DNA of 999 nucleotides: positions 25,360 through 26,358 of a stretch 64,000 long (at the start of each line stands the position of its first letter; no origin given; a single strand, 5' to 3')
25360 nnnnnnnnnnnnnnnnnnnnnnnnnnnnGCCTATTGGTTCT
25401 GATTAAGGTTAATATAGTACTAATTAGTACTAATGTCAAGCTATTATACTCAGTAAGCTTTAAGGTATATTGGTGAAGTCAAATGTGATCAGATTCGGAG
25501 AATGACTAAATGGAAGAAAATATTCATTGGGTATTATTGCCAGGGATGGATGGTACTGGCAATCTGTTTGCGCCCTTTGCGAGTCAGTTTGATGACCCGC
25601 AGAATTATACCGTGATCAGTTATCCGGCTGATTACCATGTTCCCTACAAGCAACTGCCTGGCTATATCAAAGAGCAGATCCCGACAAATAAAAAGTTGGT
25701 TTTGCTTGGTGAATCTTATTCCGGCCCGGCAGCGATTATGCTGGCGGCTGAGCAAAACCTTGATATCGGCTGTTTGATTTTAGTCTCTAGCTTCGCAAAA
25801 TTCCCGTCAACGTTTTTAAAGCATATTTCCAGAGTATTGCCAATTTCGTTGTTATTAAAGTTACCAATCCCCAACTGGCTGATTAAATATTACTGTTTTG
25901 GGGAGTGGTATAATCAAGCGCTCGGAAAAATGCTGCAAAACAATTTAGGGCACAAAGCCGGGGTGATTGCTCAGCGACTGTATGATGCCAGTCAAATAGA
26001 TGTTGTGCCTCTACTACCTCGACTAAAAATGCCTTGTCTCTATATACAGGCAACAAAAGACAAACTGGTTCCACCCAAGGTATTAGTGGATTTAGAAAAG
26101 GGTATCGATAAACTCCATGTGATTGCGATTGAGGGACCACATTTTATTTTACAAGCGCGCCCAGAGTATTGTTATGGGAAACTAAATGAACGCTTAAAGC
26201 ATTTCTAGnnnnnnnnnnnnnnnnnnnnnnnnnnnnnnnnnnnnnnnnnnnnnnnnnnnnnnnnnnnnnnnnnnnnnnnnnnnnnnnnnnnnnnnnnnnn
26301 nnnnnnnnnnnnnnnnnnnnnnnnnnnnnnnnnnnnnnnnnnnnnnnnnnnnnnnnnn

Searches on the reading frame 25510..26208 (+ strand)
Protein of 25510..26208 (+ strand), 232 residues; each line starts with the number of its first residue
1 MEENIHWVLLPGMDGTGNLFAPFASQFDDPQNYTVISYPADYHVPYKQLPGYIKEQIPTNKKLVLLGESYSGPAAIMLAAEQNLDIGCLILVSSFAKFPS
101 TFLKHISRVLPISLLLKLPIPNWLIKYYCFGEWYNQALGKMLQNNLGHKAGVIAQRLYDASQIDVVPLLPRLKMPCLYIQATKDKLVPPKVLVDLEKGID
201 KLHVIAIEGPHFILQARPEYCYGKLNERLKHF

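Call 62: search_protein_families(library=pfam, proteins=[window:25510-26208:+], max_evalue=0.0001)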
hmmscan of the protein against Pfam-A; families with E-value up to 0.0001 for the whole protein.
window:25510-26208:+ (232 aa): 2 families
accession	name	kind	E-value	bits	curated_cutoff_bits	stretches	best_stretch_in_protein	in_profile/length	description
PF00561.26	Abhydrolase_1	-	1.3e-07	32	25.8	1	60-213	68-240/245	alpha/beta hydrolase fold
PF12146.15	Hydrolase_4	-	8e-05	22.5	27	0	53-196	69-214/239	Serine aminopeptidase, S33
